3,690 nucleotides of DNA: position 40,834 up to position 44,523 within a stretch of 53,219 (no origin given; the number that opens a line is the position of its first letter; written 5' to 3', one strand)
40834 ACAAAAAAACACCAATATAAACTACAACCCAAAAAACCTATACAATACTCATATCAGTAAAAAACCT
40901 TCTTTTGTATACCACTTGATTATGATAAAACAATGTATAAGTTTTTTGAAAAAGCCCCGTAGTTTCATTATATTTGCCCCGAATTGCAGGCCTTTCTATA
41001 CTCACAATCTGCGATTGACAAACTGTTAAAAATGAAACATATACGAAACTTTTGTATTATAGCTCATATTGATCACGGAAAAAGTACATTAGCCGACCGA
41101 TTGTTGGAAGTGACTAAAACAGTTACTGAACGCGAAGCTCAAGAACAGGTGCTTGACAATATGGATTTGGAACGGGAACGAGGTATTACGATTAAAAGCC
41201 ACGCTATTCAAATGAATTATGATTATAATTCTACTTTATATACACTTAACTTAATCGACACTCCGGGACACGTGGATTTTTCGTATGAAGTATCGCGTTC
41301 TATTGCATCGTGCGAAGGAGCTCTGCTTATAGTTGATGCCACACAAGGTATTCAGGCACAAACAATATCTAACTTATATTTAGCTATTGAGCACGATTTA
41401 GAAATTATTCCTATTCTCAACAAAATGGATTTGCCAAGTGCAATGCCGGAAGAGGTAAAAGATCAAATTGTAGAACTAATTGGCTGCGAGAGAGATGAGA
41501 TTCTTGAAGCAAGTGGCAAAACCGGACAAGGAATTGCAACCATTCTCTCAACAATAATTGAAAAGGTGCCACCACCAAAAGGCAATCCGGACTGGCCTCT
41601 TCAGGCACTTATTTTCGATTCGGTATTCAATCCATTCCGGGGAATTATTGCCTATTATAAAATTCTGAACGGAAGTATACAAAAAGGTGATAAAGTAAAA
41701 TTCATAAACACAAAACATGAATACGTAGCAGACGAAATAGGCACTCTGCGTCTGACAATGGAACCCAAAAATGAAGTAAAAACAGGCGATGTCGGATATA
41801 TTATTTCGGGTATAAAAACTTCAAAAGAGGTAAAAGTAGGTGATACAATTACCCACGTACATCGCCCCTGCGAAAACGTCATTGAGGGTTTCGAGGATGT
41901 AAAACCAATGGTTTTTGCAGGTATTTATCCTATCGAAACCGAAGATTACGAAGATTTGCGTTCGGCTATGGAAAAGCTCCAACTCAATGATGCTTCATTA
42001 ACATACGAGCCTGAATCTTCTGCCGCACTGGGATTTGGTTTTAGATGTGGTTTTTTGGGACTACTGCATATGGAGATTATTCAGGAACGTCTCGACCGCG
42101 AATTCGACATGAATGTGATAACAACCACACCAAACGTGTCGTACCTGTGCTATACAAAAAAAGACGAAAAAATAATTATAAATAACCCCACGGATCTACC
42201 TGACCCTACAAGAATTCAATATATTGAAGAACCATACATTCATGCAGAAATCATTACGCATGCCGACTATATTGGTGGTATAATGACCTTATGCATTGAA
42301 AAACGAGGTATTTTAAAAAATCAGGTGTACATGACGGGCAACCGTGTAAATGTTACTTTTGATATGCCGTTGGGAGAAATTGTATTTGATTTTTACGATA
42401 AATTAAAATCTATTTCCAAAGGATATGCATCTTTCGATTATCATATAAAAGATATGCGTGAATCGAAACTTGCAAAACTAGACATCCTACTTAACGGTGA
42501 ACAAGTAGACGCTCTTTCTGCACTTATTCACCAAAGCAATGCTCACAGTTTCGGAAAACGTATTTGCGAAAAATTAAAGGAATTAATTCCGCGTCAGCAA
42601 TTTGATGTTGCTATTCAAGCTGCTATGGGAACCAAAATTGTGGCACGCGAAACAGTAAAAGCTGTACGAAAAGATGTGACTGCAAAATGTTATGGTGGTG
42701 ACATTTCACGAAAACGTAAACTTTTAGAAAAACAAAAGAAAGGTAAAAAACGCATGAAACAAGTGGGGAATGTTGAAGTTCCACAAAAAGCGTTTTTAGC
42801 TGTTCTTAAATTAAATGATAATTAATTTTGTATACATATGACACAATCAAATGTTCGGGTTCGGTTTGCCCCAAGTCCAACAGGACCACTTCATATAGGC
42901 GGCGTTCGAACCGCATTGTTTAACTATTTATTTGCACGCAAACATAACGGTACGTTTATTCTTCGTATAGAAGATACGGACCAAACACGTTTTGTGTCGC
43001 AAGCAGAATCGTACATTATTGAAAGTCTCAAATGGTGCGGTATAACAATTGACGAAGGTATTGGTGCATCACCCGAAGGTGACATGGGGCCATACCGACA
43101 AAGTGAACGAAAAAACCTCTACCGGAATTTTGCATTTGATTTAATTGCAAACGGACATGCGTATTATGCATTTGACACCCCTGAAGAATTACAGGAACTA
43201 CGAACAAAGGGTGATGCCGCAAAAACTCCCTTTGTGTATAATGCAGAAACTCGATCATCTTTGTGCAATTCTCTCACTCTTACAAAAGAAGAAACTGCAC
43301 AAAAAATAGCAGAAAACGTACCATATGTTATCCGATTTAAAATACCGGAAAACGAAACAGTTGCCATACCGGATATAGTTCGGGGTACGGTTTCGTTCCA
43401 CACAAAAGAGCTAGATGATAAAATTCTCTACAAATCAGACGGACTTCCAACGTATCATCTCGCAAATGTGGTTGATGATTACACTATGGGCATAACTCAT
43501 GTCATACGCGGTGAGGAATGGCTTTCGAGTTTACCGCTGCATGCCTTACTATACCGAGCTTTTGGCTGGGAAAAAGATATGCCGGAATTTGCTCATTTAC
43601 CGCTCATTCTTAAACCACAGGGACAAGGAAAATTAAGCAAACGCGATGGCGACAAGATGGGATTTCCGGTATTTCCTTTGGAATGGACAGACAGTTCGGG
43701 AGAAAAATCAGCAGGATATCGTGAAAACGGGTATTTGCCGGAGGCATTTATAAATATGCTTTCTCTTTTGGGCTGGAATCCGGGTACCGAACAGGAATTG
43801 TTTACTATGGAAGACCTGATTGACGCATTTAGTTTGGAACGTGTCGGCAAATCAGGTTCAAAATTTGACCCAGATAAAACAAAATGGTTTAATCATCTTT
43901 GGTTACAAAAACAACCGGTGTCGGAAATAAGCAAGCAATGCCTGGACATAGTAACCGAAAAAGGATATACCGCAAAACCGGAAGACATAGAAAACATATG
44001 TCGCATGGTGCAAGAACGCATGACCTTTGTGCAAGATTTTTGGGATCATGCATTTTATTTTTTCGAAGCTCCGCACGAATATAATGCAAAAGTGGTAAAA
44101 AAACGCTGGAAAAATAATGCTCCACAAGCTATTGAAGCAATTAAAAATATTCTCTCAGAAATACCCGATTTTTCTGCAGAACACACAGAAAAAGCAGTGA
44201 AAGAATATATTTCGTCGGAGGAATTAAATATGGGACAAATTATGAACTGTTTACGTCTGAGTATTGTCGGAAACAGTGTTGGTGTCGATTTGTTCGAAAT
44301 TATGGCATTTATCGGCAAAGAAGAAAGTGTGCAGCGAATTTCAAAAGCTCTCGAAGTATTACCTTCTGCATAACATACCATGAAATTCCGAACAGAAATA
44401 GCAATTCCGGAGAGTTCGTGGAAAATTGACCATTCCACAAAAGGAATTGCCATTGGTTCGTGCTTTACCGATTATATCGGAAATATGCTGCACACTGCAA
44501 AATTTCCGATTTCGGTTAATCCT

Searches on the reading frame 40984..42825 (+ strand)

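Call 66: search_protein_families(library=pfam, proteins=[window:40984-42825:+], max_evalue=0.00001)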
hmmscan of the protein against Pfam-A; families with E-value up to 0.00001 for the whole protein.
window:40984-42825:+ (613 aa): 6 families
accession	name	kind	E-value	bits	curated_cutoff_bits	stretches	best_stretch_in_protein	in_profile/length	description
PF00009.33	GTP_EFTU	-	7.8e-56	189.1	26.5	1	18-197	1-188/188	Elongation factor Tu GTP binding domain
PF06421.17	LepA_C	-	6.4e-51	171.4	29.7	1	503-609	1-107/107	GTP-binding protein LepA C-terminus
PF00679.30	EFG_C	-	4.1e-18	65.6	27.9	1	414-500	2-87/89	Elongation factor G C-terminus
PF03144.31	GTP_EFTU_D2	-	7e-11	42.8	30.3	1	220-290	1-73/73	Elongation factor Tu domain 2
PF14492.12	EFG_III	-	4e-06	27.2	27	0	307-381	3-74/75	Elongation Factor G, domain III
PF22042.2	EF-G_D2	-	9.2e-06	26.1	27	0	205-291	1-83/84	Elongation factor G domain 2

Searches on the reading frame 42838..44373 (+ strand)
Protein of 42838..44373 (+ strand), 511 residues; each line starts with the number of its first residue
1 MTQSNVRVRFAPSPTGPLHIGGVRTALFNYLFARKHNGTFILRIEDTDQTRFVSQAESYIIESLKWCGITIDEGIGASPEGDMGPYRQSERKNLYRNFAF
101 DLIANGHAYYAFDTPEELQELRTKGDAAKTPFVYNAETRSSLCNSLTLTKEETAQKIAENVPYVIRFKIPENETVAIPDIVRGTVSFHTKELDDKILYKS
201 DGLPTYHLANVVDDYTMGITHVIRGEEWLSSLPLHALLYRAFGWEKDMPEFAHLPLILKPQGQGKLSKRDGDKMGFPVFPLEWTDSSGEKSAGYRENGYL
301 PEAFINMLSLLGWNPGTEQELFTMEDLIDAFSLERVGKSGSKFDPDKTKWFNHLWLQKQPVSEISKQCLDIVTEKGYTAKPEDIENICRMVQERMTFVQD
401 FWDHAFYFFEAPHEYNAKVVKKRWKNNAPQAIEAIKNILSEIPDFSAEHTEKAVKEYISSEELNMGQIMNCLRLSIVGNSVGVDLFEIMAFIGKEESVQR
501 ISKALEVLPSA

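Call 66: search_protein_families(library=pfam, proteins=[window:42838-44373:+], max_evalue=0.00001)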
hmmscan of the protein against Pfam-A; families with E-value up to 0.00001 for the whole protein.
window:42838-44373:+ (511 aa): 2 families
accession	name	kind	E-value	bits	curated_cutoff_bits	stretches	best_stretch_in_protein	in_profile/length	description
PF00749.27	tRNA-synt_1c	-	9.1e-95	317.6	23.4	1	5-350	1-314/314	tRNA synthetases class I (E and Q), catalytic domain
PF19269.4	Anticodon_2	-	1e-32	113.9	23.6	1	379-505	11-141/141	Anticodon binding domain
